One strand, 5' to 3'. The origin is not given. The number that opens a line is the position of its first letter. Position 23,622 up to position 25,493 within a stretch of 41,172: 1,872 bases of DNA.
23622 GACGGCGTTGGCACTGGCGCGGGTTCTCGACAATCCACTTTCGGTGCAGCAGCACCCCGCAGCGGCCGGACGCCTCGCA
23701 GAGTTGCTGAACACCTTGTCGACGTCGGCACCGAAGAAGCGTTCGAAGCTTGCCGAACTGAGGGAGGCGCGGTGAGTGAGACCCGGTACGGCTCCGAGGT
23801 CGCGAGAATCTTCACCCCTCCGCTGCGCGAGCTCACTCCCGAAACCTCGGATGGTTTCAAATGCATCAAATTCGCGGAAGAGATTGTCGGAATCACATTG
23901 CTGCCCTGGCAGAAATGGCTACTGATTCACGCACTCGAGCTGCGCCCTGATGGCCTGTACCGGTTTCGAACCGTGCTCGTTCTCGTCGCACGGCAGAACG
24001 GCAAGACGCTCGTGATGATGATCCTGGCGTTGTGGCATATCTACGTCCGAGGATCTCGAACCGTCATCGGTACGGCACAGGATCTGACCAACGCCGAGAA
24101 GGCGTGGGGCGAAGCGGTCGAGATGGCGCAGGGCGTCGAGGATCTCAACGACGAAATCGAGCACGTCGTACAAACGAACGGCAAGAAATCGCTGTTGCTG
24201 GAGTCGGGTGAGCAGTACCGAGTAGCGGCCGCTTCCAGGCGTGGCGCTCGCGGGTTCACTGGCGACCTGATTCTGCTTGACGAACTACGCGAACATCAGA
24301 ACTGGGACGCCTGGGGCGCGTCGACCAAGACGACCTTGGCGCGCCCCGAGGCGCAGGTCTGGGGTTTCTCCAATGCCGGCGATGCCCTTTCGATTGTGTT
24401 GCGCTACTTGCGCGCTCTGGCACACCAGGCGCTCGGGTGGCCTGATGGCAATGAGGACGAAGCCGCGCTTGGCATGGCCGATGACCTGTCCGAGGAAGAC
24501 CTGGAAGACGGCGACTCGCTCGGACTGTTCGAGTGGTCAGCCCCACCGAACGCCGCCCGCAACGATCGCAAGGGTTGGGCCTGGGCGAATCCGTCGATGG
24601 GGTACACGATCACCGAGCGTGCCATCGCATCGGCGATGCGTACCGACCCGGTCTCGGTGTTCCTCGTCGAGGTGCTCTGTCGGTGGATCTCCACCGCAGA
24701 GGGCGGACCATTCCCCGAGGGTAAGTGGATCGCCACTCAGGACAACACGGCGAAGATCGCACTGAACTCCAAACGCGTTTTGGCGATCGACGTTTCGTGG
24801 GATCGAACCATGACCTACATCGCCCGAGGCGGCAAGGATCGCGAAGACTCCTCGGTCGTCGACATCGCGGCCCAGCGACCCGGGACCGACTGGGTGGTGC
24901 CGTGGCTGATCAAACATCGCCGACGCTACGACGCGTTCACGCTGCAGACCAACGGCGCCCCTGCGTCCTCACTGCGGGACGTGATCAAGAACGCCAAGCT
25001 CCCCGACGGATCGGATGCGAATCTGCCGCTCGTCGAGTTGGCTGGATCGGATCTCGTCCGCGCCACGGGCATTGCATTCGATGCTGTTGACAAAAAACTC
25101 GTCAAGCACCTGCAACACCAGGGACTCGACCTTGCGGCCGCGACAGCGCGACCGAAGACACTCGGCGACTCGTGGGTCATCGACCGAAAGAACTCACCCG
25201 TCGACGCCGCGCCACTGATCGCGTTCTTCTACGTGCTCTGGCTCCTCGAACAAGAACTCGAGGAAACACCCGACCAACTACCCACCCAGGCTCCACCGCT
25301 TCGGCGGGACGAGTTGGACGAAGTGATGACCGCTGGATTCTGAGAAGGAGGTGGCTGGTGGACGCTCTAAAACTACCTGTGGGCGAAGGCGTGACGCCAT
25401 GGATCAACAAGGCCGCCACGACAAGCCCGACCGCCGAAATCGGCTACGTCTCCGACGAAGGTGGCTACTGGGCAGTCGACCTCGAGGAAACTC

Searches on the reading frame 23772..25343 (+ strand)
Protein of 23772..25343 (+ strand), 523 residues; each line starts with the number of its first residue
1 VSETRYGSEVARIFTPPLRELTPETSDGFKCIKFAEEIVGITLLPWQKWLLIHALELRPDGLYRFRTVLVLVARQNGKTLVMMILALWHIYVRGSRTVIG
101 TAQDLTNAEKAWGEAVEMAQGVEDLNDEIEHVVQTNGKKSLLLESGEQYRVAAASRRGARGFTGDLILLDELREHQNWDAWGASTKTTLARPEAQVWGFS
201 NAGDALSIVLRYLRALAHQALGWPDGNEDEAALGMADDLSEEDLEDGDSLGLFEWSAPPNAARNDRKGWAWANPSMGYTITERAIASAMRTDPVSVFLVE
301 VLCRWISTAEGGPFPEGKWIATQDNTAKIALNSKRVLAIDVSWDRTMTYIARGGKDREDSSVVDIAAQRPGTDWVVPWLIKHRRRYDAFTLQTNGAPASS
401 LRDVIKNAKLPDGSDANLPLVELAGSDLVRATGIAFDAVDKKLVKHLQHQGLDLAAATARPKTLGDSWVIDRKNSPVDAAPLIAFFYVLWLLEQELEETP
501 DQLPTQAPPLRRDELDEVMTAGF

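Call 62: search_dna_similar(query=window:23772-25343:+, collection=phages, mode=protein, max_rows=12)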
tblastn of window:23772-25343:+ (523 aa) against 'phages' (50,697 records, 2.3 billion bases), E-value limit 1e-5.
Records with a match: 867; places in all: 867; records where one place covers at least 80% of the query: 597.
Best place of each record, by identity: 60-80% 9; <60% 858.
By first word of the organism name: Microbacterium 234; Arthrobacter 209; Gordonia 206; Mycobacterium 123; Corynebacterium 34; Streptomyces 13; Curtobacterium 10; Propionibacterium 9; Rhodococcus 9; Lomovskayavirus 4; and 12 more.
By host as written in the record: Gordonia terrae 3612 165; Microbacterium foliorum NRRL B-24224 146; Arthrobacter sp. ATCC 21022 139; Mycobacterium smegmatis mc2 155 71; Microbacterium foliorum NRRL B-24224 SEA 66; Mycobacterium smegmatis mc#155 30; Arthrobacter globiformis B-2979 27; Arthrobacter globiformis NRRL B-2979 SEA 15; and 94 more.
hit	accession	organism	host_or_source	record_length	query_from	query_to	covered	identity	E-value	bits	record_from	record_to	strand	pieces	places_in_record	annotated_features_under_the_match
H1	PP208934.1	Gordonia phage Hibiscus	Gordonia phage Hibiscus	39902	5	499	95%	61.9%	0e+0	572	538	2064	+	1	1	2: terminase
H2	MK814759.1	Gordonia phage Reyja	Gordonia terrae 3612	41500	5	486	92%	63.5%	2e-180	568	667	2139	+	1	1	3: terminase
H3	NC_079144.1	Gordonia phage Reyja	Gordonia terrae 3612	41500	5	486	92%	63.5%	2e-180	568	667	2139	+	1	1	3: terminase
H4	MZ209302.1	Gordonia phage Jojo24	Gordonia terrae 3612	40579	5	486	92%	63.5%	2e-179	565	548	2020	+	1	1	2: terminase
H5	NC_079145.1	Gordonia phage Jojo24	Gordonia terrae 3612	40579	5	486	92%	63.5%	2e-179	565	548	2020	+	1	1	2: terminase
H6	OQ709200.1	Gordonia phage Tarzan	Gordonia terrae 3612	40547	5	486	92%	63.4%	2e-178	562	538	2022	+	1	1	2: terminase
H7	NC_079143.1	Gordonia phage Tarzan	Gordonia terrae 3612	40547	5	486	92%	63.4%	2e-178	562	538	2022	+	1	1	2: terminase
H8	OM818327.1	Gordonia phage Santhid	Gordonia terrae 3612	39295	5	486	92%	63.4%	5e-178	561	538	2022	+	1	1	2: terminase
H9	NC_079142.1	Gordonia phage Santhid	Gordonia terrae 3612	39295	5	486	92%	63.4%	5e-178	561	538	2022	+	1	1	2: terminase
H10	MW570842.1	Mycobacterium phage phiT45-1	Mycobacterium abscessus BWH-C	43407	1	493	94%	53.0%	5e-152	486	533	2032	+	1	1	2: terminase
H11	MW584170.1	Mycobacterium phage prophiGD36-2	Mycobacterium abscessus GD36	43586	1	493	94%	53.0%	6e-152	486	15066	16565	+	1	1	35: terminase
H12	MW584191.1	Mycobacterium phage prophiGD05-2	Mycobacterium abscessus GD05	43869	1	493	94%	52.7%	3e-151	484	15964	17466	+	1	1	34: terminase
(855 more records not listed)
